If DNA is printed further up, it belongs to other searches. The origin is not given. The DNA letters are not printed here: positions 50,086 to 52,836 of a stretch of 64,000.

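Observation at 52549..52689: ccoI: conserved N-terminal Cys motifs lie upstream of the first canonical start codon, implying AUU/AUA initiation or a sequencing error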

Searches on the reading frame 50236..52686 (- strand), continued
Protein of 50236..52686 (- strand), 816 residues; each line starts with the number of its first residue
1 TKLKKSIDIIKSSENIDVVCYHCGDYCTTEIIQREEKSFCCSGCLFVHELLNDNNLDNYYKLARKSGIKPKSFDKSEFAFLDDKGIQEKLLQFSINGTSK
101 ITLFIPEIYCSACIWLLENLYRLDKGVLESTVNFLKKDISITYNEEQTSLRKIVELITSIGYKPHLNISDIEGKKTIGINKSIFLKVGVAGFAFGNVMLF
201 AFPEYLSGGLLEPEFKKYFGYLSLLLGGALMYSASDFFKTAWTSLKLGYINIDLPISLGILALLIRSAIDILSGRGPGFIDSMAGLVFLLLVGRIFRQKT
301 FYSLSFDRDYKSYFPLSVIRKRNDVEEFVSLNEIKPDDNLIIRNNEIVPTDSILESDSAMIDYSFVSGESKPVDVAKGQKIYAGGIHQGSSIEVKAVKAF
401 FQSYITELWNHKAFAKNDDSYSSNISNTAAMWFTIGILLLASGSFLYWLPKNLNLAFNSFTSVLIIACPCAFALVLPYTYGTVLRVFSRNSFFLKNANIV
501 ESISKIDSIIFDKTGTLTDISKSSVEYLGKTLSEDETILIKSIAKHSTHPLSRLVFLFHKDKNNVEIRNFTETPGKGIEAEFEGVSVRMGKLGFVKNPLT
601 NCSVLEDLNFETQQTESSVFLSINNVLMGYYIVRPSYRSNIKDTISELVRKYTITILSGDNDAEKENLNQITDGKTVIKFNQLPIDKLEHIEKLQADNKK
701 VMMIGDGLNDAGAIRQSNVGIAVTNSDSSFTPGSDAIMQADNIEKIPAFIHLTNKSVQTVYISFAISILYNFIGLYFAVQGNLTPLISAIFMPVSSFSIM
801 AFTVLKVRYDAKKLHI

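Call 8: find_related_loci(query=window:50236-52686:-, collection=genome_contigs, flank=3000)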
Query window:50236-52686:- (816 aa) in genome_contigs; peptide patterns used: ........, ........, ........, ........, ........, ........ (x = any residue, [..] = any of these).
57 stretches matched a pattern; 13 encode a relative of the query (tblastn E <= 1e-3); 13 distinct loci.
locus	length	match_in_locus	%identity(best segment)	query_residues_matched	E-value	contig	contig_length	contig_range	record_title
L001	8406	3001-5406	90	15-816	0e+0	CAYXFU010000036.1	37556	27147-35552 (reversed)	MAG TPA_asm: uncultured Hyphomicrobiales bacterium isolate SRP272421_co4_697 genome assembly, contig: NODE_1958_length_3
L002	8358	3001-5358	44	20-813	0e+0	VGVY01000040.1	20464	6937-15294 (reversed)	MAG: Ignavibacteria bacterium isolate K_DeepCast_100m_m2_176 K_DeepCast_100m_m2_176_Ga0194127_10003397, whole genome sho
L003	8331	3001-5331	43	18-805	0e+0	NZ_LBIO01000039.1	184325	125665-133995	Mangrovimonas sp. TPBH4 contig39, whole genome shotgun sequence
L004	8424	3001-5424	40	7-813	0e+0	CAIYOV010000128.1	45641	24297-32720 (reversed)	MAG: uncultured Bacteroidetes bacterium isolate LJ_bin-3609 genome assembly, contig: bin-3609:128/556, whole genome shot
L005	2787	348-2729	40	9-813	0e+0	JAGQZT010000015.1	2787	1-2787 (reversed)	MAG: Flavobacteriales bacterium isolate HKST-UBA98 k127_567649, whole genome shotgun sequence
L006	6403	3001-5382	41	9-813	0e+0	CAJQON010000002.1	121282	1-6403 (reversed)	MAG: uncultured Flavobacteriales bacterium isolate 10_20180522_Bin_METABAT_44_1 genome assembly, contig: c_000003434545,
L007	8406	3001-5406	47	14-816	0e+0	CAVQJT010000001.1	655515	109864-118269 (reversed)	MAG: Calditrichia bacterium isolate MFD09779.bin.2.87 genome assembly, contig: contig_26801, whole genome shotgun sequen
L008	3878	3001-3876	42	18-309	1e-69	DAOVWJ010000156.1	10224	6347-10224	MAG TPA_asm: Maribacter sp. isolate CSMAG_1728 CSMAG_1728_k141_3111827_length_10224_cov_12.0000, whole genome shotgun se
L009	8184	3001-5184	26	86-808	3e-56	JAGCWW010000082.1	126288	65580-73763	MAG: Acholeplasmatales bacterium isolate RGIG10196 Yak_Rumen-5__c2232898, whole genome shotgun sequence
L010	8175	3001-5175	25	88-799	3e-48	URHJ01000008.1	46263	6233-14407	uncultured Tenericutes bacterium isolate UMGS995 genome assembly, contig: NODE_360_length_46263_cov_6.019888, whole geno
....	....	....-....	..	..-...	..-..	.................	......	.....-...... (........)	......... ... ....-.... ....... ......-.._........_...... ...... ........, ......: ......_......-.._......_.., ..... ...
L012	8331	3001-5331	43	18-805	0e+0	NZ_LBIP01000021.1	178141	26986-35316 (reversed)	Mangrovimonas xylaniphaga strain ST2L12 contig21, whole genome shotgun sequence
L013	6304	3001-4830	29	279-794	7e-7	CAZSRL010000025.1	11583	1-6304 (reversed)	MAG TPA_asm: uncultured Muribaculaceae bacterium isolate SRP192927_co4_745 genome assembly, contig: NODE_13208_length_11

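Call 10: find_encoding_contigs(protein=P0002, flank=3000, max_places=3)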
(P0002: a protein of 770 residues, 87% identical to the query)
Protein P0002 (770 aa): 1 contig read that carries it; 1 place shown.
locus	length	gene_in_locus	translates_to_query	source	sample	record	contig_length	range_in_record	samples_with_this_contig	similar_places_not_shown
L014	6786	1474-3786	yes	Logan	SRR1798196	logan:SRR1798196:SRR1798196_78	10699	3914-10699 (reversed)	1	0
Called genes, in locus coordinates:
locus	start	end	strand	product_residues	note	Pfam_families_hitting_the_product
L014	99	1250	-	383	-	PF04055:Radical_SAM, PF13186:SPASM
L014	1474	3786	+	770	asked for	PF00403:HMA (weak), PF00122:E1-E2_ATPase, PF00702:Hydrolase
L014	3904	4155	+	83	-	PF03597:FixS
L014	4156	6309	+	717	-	PF00115:COX1, PF02433:FixO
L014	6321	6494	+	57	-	-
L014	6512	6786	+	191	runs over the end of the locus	PF14715:FixP_N, PF00034:Cytochrom_C (weak), PF13442:Cytochrome_CBB3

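Call 11: find_encoding_contigs(protein=P0004, flank=3000, max_places=3)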
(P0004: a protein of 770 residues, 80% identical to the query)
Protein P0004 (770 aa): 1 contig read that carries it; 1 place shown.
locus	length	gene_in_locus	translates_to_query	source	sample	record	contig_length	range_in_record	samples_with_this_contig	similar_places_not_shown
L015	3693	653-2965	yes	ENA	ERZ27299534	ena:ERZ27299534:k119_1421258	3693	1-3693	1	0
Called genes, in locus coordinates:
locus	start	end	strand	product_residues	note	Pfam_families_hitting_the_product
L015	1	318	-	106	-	?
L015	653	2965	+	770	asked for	PF00403:HMA (weak), PF00122:E1-E2_ATPase, PF00702:Hydrolase, PF08282:Hydrolase_3 (faint)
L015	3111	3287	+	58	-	PF03597:FixS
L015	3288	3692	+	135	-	?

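Call 12: find_encoding_contigs(protein=P0003, flank=3000, max_places=3)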
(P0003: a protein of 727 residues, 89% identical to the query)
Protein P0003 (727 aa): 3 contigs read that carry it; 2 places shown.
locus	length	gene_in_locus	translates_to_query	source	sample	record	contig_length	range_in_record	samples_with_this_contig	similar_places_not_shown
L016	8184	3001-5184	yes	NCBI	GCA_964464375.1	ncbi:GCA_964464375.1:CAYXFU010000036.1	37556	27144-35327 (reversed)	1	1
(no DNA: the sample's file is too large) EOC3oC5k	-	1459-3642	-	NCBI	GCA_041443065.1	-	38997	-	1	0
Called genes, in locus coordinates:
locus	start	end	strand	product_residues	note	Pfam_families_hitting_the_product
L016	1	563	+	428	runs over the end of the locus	PF07228:SpoIIE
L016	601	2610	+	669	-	PF14344:DUF4397 (faint)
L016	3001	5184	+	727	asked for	PF00403:HMA (weak), PF00122:E1-E2_ATPase, PF00702:Hydrolase, PF08282:Hydrolase_3 (weak)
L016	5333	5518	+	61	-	PF03597:FixS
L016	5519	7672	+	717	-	PF00115:COX1, PF02433:FixO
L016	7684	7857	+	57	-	-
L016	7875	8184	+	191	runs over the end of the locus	PF14715:FixP_N, PF00034:Cytochrom_C, PF13442:Cytochrome_CBB3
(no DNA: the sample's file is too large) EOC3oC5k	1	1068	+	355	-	?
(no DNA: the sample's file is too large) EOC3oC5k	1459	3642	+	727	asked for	PF00403:HMA (weak), PF00122:E1-E2_ATPase, PF00702:Hydrolase, PF08282:Hydrolase_3 (weak)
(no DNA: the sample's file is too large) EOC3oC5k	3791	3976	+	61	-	PF03597:FixS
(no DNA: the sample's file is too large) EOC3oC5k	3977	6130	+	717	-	PF00115:COX1, PF02433:FixO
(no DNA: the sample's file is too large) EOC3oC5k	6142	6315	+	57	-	-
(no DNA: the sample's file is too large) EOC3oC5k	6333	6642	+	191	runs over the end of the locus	PF14715:FixP_N, PF00034:Cytochrom_C, PF13442:Cytochrome_CBB3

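Call 23: list_cluster_members(proteins=[P0001, P0003, P0002, P0004])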
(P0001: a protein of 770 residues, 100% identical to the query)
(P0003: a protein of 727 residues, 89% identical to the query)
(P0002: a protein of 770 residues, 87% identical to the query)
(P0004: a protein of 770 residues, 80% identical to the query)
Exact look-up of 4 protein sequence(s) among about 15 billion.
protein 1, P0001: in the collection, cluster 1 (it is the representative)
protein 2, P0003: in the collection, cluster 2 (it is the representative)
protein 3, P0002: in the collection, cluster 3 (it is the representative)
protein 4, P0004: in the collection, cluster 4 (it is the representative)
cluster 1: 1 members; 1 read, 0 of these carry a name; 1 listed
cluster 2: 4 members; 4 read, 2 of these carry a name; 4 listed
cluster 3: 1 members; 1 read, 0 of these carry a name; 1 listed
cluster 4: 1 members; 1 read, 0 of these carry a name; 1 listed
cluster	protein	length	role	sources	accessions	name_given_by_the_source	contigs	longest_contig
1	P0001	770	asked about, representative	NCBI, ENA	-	-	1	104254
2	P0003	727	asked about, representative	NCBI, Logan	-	-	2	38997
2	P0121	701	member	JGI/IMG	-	Cu+-exporting ATPase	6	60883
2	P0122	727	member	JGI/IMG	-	Cu+-exporting ATPase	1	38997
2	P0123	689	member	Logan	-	-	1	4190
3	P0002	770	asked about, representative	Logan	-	-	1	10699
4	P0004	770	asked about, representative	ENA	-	-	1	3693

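Call 26: find_encoding_contigs(protein=P0121, flank=1500, max_places=6)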
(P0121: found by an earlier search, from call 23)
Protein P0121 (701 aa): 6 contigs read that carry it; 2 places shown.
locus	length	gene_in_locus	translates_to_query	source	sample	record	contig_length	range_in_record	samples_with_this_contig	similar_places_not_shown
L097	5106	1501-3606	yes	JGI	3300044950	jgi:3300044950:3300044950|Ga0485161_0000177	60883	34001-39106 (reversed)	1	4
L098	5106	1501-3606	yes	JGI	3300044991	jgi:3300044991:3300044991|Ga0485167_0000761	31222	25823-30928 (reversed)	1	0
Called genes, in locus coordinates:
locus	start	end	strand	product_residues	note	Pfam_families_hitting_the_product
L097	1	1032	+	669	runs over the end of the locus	PF14344:DUF4397 (faint)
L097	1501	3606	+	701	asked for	PF00122:E1-E2_ATPase, PF00702:Hydrolase, PF08282:Hydrolase_3 (weak)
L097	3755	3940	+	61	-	PF03597:FixS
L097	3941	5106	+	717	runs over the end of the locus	PF00115:COX1, PF02433:FixO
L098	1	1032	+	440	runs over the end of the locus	PF14344:DUF4397 (faint)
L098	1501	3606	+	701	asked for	PF00122:E1-E2_ATPase, PF00702:Hydrolase, PF08282:Hydrolase_3 (weak)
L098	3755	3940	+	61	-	PF03597:FixS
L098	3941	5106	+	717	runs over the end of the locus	PF00115:COX1, PF02433:FixO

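Call 44: list_cluster_members(proteins=[P0024, P0046, P0051, P0034, P0048, P0049, P0006, P0013])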
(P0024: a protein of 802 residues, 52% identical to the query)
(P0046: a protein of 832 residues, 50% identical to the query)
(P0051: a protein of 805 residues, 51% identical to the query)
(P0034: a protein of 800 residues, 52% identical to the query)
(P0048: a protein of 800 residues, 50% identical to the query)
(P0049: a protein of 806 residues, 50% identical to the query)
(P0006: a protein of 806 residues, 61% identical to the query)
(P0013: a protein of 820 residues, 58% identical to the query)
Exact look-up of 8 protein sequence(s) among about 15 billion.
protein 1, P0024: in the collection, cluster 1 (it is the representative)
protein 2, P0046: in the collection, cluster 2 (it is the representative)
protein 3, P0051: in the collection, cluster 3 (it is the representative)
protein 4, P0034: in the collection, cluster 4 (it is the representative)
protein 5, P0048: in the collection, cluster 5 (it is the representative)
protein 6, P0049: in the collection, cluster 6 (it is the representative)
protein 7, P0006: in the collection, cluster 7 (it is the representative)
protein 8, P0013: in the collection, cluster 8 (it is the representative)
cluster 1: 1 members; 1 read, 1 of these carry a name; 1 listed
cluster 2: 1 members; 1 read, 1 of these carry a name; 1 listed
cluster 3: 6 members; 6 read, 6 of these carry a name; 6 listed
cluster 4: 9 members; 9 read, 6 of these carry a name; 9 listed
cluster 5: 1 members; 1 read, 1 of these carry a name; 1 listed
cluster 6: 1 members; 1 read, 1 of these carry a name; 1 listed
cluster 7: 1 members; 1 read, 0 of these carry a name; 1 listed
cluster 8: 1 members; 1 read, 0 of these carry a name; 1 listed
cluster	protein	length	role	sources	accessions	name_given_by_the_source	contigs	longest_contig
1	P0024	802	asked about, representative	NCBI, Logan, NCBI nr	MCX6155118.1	MAG: heavy metal translocating P-type ATPase metal-binding domain-containing protein ... | heavy metal translocating P-type ATPase metal-binding domain-containing protein ...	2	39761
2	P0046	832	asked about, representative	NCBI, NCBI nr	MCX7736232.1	MAG: heavy metal translocating P-type ATPase metal-binding domain-containing protein ... | heavy metal translocating P-type ATPase metal-binding domain-containing protein ...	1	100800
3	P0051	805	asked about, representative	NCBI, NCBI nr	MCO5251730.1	MAG: heavy metal translocating P-type ATPase metal-binding domain-containing protein ... | heavy metal translocating P-type ATPase metal-binding domain-containing protein ...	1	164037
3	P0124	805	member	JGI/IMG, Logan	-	Cu+-exporting ATPase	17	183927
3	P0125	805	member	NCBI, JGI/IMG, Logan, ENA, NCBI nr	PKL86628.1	MAG: heavy metal translocating P-type ATPase [Ignavibacteriae bacterium ... | Cu+-exporting ATPase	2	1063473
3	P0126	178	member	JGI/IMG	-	P-type Cu+ transporter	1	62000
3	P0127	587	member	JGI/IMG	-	Cu+-exporting ATPase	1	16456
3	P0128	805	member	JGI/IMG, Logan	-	Cu+-exporting ATPase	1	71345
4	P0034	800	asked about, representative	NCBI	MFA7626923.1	MAG: heavy metal translocating P-type ATPase metal-binding domain-containing protein ...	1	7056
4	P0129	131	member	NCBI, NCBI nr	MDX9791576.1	MAG: heavy metal translocating P-type ATPase metal-binding domain-containing protein ... | heavy metal translocating P-type ATPase metal-binding domain-containing protein ...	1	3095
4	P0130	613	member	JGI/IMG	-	Cu+-exporting ATPase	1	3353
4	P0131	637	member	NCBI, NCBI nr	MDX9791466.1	MAG: HAD-IC family P-type ATPase, partial [Candidatus Kapabacteria bacterium] | HAD-IC family P-type ATPase [Candidatus Kapabacteria bacterium]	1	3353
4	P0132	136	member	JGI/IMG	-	Cu+-exporting ATPase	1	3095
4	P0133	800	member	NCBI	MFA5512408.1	MAG: heavy metal translocating P-type ATPase metal-binding domain-containing protein ...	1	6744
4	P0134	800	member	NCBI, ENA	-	-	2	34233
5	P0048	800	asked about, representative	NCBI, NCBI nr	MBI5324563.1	MAG: heavy metal translocating P-type ATPase metal-binding domain-containing protein ... | heavy metal translocating P-type ATPase metal-binding domain-containing protein ...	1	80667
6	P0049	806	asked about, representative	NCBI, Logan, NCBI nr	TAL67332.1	MAG: HAD family hydrolase [Bacteroidetes bacterium] | MAG: HAD family hydrolase [Bacteroidota bacterium]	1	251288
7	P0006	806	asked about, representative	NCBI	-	-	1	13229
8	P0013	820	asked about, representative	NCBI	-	-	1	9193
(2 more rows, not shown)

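Call 49: find_encoding_contigs(protein=P0008, flank=1500, max_places=2)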
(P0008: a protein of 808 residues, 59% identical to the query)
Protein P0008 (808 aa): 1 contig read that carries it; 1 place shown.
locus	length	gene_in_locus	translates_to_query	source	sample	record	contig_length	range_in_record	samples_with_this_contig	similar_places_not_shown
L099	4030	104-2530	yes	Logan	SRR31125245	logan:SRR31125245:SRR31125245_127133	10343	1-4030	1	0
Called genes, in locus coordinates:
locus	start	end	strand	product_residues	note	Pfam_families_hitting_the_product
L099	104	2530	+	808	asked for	PF12156:ATPase-cat_bd, PF00122:E1-E2_ATPase, PF00702:Hydrolase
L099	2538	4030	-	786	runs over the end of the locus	PF17517:IgGFc_binding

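Call 50: find_encoding_contigs(protein=P0005, flank=1500, max_places=2)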
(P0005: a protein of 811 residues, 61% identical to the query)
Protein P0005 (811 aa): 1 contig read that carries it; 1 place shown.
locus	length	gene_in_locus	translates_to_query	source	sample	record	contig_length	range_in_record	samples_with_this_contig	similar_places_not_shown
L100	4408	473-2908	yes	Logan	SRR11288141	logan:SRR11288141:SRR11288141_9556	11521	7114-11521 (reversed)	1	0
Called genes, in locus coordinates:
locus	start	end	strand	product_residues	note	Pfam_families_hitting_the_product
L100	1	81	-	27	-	?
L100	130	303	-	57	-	PF03597:FixS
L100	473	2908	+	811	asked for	PF12156:ATPase-cat_bd, PF00122:E1-E2_ATPase, PF00702:Hydrolase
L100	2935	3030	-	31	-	-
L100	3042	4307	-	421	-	PF24814:WD40_Prp19, PF25175:Beta-prop_WDR5, PF23381:Beta-prop_IFT122_1st, PF24805:EIF3I, PF24807:WD40_CDC20-Fz (weak), PF25174:Beta-prop_THOC3, PF23414:Beta-prop_EML_2, PF18962:Por_Secre_tail, +10 more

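Call 51: find_encoding_contigs(protein=P0007, flank=1500, max_places=2)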
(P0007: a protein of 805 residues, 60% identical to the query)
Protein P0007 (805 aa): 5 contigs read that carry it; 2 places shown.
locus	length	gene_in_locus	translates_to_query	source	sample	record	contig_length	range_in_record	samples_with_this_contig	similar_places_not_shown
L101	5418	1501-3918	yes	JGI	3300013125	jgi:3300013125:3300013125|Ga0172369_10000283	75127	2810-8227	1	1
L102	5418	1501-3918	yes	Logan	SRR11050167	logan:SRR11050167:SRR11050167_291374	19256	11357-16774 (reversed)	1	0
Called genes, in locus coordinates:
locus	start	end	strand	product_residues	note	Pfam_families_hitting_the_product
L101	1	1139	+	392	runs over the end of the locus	PF07690:MFS_1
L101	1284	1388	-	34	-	-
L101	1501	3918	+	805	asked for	PF12156:ATPase-cat_bd, PF00122:E1-E2_ATPase, PF00702:Hydrolase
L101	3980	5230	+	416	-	PF01979:Amidohydro_1, PF07969:Amidohydro_3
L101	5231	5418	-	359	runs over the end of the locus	PF06144:DNA_pol3_delta, PF21694:DNA_pol3_delta_C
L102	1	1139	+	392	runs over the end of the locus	PF07690:MFS_1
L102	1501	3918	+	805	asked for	PF12156:ATPase-cat_bd, PF00122:E1-E2_ATPase, PF00702:Hydrolase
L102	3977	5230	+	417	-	PF01979:Amidohydro_1, PF07969:Amidohydro_3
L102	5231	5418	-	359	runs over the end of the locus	PF06144:DNA_pol3_delta, PF21694:DNA_pol3_delta_C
